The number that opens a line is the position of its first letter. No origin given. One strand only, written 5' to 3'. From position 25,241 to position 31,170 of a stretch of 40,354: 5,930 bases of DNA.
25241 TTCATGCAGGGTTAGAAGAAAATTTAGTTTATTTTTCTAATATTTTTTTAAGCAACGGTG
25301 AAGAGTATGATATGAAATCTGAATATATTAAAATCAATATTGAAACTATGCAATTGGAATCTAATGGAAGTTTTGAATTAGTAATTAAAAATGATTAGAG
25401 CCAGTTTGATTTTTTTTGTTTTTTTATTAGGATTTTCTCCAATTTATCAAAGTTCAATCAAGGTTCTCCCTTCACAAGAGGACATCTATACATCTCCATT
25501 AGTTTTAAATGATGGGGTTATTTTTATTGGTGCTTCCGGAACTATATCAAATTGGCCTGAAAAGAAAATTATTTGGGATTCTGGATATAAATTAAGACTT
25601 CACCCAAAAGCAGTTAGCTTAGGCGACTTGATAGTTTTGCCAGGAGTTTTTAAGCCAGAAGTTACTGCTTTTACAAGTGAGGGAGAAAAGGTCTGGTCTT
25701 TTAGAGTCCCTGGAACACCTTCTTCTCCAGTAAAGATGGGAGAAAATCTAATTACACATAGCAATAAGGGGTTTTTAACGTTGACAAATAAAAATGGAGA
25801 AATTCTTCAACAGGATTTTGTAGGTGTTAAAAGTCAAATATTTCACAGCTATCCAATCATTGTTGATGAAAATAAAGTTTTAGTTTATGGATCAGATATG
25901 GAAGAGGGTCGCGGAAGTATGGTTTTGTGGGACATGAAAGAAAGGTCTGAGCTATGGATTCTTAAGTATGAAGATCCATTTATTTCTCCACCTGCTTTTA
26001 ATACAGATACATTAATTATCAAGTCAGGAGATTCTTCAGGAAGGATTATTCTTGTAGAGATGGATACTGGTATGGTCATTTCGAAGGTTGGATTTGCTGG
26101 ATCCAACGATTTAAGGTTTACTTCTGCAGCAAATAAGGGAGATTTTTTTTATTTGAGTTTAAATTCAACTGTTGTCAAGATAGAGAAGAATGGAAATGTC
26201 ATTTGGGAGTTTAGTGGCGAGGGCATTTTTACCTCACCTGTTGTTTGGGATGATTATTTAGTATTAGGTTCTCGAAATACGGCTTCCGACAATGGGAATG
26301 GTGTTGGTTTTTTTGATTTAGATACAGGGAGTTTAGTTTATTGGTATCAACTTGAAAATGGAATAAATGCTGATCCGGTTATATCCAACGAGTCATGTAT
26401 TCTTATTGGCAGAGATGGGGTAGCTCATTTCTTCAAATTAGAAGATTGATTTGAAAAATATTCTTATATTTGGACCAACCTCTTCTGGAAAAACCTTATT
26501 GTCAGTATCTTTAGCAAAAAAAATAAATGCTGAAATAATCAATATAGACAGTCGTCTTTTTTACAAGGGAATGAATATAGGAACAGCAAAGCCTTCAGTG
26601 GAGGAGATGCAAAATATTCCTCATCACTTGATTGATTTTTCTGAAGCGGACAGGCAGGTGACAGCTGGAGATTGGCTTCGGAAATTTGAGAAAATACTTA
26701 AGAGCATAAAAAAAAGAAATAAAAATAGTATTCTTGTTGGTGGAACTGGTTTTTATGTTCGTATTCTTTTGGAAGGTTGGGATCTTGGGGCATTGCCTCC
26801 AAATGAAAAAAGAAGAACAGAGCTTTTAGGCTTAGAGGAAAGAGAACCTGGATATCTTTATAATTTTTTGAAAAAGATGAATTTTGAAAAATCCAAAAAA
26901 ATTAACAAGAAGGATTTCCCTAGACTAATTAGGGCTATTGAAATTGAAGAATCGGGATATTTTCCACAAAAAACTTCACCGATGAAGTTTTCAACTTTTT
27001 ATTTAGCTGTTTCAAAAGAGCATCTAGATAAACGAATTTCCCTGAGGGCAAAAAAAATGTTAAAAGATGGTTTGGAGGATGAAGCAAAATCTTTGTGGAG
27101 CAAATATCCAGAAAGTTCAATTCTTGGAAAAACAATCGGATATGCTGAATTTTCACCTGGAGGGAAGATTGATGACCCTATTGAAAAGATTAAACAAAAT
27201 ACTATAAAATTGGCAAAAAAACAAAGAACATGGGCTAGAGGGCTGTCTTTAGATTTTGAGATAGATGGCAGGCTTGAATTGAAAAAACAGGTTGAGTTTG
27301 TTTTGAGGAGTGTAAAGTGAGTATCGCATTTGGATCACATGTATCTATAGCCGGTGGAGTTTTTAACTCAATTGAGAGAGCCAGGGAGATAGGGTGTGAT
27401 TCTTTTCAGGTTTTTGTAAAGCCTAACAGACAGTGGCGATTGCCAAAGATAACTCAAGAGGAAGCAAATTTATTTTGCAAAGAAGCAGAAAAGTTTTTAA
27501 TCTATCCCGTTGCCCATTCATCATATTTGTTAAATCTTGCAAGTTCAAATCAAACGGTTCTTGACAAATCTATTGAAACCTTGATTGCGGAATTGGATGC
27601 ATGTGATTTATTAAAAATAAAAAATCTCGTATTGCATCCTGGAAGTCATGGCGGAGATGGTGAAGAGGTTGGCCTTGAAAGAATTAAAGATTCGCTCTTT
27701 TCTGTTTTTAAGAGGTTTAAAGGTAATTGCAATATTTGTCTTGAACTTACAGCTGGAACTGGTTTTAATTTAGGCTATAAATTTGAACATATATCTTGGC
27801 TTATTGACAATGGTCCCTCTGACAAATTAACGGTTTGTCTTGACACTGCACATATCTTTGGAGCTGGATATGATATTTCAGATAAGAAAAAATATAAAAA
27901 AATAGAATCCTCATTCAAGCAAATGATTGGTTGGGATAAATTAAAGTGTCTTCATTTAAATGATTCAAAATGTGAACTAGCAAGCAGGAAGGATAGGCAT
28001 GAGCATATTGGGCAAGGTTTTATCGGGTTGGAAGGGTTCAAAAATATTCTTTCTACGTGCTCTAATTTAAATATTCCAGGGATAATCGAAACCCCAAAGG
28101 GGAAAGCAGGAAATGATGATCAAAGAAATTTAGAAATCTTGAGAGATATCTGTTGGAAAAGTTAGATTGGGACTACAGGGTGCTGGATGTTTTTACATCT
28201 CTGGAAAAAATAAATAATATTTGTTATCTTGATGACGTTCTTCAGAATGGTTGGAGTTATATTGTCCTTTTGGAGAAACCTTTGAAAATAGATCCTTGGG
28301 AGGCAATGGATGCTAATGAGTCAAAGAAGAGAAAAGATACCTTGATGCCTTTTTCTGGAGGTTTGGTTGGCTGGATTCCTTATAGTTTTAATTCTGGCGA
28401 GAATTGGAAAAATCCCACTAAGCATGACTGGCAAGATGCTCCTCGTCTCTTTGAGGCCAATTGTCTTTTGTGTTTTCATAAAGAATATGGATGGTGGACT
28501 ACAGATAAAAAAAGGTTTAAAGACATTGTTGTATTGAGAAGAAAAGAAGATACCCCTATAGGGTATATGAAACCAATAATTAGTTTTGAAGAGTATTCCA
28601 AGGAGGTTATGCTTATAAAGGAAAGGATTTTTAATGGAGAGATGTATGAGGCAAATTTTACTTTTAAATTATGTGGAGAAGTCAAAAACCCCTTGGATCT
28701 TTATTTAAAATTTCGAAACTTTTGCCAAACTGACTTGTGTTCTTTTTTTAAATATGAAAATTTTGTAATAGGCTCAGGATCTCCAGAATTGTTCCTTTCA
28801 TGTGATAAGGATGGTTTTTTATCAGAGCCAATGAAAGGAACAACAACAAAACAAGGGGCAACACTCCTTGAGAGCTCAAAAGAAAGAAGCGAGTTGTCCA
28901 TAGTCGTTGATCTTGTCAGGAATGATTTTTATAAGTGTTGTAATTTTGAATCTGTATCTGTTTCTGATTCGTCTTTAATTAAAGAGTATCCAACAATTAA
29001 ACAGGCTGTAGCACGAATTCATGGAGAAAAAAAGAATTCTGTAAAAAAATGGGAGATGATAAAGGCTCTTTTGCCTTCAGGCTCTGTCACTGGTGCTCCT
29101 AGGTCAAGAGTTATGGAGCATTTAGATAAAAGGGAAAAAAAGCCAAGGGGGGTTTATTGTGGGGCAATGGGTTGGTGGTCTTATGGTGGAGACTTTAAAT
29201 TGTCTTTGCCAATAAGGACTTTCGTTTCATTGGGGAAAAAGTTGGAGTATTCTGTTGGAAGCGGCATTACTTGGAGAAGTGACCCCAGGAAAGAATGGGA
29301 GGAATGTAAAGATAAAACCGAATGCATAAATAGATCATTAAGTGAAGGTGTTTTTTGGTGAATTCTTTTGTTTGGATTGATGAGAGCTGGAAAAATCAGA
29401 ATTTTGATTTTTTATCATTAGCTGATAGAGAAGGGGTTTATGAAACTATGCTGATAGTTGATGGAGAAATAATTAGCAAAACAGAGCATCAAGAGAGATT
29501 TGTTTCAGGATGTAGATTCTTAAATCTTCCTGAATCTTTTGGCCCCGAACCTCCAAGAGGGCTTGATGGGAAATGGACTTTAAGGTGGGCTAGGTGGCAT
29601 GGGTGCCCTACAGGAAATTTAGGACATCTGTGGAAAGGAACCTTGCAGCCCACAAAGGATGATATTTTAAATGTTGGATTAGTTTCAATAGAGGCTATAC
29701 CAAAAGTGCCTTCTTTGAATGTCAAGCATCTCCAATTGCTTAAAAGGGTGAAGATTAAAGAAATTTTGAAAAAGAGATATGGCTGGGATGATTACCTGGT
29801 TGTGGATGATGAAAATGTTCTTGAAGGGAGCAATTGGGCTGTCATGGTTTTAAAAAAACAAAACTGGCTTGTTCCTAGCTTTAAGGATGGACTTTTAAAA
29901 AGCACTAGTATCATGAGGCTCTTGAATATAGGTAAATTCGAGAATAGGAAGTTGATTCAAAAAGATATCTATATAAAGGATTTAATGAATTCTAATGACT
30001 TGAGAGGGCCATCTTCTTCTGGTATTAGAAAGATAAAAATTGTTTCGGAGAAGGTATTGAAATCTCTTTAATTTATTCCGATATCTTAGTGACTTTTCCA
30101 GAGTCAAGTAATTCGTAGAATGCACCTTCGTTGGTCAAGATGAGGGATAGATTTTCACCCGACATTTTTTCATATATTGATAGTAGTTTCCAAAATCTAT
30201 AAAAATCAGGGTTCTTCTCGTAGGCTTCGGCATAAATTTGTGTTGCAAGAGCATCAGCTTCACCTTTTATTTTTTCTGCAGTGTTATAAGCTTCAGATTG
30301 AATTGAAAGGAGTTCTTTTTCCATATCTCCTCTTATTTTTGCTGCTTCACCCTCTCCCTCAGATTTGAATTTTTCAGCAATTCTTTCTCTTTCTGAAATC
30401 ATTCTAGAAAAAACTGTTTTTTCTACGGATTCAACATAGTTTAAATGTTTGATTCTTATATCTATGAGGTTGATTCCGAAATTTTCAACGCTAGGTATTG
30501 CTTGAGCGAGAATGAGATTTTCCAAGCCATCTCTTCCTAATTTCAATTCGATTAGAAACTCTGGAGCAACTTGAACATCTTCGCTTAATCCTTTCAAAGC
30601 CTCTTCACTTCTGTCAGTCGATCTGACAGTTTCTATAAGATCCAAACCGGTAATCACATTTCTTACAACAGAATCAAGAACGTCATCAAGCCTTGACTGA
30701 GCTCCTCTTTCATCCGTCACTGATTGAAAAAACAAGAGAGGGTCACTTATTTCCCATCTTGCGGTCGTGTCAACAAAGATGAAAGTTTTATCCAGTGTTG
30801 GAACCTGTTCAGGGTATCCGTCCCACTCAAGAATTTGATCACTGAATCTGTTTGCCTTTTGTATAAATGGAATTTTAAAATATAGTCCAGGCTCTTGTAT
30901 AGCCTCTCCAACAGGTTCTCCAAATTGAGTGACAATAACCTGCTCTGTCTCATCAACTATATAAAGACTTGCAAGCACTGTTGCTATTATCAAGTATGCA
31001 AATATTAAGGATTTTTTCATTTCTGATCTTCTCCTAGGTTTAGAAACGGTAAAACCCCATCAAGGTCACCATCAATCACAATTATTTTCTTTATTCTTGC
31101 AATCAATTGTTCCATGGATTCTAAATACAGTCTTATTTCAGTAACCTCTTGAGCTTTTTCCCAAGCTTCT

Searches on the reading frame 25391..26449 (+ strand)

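Call 13: search_protein_families(library=pfam, proteins=[window:25391-26449:+], max_evalue=0.01)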
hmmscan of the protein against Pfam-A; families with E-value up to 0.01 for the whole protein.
window:25391-26449:+ (352 aa): 2 families
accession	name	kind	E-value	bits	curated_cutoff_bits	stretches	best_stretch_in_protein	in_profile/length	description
PF13570.13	Beta-prop_ACSF4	-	5.1e-15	56.1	133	2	175-340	71-232/329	Beta-alanine-activating enzyme, beta-propeller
PF13360.13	PQQ_2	-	6.4e-10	39.5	27.6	2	38-230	30-230/233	Outer membrane protein assembly factor BamB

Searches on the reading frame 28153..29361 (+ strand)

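Call 51: search_protein_families(library=pfam, proteins=[window:28153-29361:+], max_evalue=0.0001)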
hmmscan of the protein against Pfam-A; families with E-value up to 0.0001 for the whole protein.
window:28153-29361:+ (402 aa): 1 family
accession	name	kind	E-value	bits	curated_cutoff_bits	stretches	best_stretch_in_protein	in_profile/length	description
PF00425.24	Chorismate_bind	-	6.4e-64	216.4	27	1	145-388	2-257/257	chorismate binding enzyme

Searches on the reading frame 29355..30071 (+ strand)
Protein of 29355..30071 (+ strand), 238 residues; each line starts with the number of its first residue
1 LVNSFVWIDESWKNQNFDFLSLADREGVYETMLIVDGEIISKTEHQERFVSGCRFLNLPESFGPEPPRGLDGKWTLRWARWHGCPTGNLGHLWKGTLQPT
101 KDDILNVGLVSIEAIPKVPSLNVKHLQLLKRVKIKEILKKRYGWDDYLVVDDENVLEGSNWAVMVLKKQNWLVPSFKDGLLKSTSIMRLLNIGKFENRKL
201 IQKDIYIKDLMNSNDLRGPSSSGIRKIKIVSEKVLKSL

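Call 51: search_protein_families(library=pfam, proteins=[window:29355-30071:+], max_evalue=0.0001)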
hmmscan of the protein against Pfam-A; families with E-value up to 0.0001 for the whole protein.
window:29355-30071:+ (238 aa): 1 family
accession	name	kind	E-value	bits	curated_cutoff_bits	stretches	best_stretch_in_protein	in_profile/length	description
PF01063.24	Aminotran_4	-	1e-18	68.4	28.5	1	112-221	104-213/223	Amino-transferase class IV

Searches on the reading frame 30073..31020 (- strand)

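Call 51: search_protein_families(library=pfam, proteins=[window:30073-31020:-], max_evalue=0.0001)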
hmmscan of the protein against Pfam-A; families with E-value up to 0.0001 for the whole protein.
window:30073-31020:- (315 aa): 1 family
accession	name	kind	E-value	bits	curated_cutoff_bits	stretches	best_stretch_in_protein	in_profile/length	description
PF01145.31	Band_7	-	1.1e-26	94.4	23.6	1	21-223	2-175/176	SPFH domain / Band 7 family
